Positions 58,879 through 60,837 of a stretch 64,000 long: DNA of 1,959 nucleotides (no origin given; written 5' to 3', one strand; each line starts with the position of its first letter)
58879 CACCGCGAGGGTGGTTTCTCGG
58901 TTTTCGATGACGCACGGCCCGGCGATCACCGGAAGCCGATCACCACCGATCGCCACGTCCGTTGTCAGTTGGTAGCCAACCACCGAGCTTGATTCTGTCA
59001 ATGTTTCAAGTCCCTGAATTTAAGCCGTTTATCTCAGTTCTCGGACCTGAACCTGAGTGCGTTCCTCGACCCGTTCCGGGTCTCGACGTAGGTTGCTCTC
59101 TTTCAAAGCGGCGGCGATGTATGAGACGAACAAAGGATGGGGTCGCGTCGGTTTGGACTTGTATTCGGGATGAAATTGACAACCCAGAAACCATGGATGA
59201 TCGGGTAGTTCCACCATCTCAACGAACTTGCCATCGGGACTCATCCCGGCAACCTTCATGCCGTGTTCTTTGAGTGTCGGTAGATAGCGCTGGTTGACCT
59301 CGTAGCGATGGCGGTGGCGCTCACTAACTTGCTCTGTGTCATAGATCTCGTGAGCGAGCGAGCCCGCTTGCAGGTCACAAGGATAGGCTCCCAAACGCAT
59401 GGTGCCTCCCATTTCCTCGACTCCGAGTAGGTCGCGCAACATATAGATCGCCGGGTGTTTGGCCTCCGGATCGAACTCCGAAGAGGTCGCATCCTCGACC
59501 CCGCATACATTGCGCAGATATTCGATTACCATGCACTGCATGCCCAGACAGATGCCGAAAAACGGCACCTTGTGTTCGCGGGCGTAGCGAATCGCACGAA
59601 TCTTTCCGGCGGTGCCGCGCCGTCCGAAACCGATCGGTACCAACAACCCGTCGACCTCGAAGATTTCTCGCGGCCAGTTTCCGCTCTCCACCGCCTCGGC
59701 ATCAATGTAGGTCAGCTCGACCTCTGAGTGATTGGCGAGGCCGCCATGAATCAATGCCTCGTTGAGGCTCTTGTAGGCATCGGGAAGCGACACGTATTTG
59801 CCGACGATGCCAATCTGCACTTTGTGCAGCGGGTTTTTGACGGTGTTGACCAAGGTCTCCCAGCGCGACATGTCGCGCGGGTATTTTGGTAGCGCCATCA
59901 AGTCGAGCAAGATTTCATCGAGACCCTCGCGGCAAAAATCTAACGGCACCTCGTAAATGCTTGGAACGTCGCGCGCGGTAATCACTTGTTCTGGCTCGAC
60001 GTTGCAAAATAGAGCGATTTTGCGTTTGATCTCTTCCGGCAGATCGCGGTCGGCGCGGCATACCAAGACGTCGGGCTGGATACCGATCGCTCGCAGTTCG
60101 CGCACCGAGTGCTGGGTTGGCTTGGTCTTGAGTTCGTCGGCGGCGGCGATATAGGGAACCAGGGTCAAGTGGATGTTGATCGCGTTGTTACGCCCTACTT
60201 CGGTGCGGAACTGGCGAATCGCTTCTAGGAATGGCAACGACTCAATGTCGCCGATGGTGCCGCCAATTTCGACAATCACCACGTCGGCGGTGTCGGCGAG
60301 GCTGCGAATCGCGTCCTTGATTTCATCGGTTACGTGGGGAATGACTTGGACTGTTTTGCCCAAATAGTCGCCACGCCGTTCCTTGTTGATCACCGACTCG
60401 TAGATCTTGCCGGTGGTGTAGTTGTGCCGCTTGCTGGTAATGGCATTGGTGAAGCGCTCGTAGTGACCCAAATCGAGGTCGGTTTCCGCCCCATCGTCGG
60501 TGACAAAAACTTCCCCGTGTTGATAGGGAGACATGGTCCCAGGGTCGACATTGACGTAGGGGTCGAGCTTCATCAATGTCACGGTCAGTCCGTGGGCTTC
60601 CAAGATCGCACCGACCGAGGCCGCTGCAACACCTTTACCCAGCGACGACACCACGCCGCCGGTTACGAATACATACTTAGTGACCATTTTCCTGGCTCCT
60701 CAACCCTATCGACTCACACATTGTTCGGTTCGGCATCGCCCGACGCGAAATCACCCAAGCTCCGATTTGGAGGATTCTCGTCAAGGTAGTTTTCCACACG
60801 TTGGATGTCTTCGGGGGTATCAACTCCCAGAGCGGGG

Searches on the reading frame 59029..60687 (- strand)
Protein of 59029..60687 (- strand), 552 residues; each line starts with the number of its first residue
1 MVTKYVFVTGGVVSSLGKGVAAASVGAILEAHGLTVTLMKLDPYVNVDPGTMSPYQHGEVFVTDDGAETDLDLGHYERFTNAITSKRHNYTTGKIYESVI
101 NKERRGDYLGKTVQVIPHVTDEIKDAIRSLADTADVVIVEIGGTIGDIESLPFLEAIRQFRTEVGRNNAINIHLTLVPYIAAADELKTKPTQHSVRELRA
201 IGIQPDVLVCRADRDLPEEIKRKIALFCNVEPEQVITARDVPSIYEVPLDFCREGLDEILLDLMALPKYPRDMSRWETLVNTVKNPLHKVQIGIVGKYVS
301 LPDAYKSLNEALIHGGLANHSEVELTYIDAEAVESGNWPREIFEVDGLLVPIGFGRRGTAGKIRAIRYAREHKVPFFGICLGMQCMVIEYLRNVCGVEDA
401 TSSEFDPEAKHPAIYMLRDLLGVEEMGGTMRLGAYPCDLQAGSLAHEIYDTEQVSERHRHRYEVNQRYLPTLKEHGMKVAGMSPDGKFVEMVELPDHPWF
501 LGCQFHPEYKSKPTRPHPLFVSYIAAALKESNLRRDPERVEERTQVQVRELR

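Call 56: search_protein_families(library=pfam, proteins=[window:59029-60687:-], max_evalue=0.000001)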
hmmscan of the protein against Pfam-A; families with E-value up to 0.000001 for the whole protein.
window:59029-60687:- (552 aa): 3 families
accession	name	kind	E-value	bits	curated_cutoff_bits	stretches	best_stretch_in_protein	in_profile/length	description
PF06418.20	CTP_synth_N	-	2.5e-128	427.4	26.1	1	4-265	1-264/265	CTP synthase N-terminus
PF00117.34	GATase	-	4.4e-39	134.6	22.8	1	301-524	2-188/190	Glutamine amidotransferase class-I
PF07722.19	Peptidase_C26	-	8e-10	39.3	20.5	1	364-508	96-219/219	Peptidase C26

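Call 58: find_homologous_proteins(query=window:59029-60687:-, max_evalue=1e-100)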
Query window:59029-60687:- (552 aa): 8000 proteins with E <= 1e-100 among 8000 candidates; the best 120 are listed.
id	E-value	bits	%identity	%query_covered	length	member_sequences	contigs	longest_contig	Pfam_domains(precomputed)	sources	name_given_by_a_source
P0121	0.0e+0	1267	100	100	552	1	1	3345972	PF07722.20,PF06418.21,PF00117.35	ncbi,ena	-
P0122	0.0e+0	1129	89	99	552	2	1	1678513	PF07722.20,PF06418.21,PF00117.35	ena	-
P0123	0.0e+0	1115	87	99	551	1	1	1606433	PF07722.20,PF06418.21,PF00117.35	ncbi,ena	-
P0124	0.0e+0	1075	84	99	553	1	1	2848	PF07722.20,PF06418.21,PF00117.35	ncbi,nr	ncbi:MAG: CTP synthase [Thermoanaerobaculia bacterium]|nr:CTP synthase [Thermoanaerobaculia bacteriu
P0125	0.0e+0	1073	84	99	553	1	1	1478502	PF07722.20,PF06418.21,PF00117.35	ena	-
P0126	0.0e+0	1073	84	99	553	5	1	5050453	PF07722.20,PF06418.21,PF00117.35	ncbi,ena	-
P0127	0.0e+0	1058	82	99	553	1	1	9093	PF07722.20,PF06418.21,PF00117.35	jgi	-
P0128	0.0e+0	1035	80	99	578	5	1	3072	PF07722.20,PF06418.21,PF00117.35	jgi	jgi:CTP synthase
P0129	0.0e+0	1034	83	96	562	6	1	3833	PF07722.20,PF06418.21,PF00117.35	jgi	jgi:CTP synthase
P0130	0.0e+0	1031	80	99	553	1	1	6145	PF07722.20,PF06418.21,PF00117.35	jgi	-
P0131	0.0e+0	1030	80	99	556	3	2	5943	PF07722.20,PF06418.21,PF00117.35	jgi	jgi:CTP synthase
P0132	0.0e+0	1030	80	99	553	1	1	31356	PF07722.20,PF06418.21,PF00117.35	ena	-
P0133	0.0e+0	1030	79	100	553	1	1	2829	PF07722.20,PF06418.21,PF00117.35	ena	-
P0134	0.0e+0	1030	80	99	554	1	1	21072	PF07722.20,PF06418.21,PF00117.35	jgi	jgi:CTP synthase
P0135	0.0e+0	1028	80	99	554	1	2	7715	PF07722.20,PF06418.21,PF00117.35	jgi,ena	-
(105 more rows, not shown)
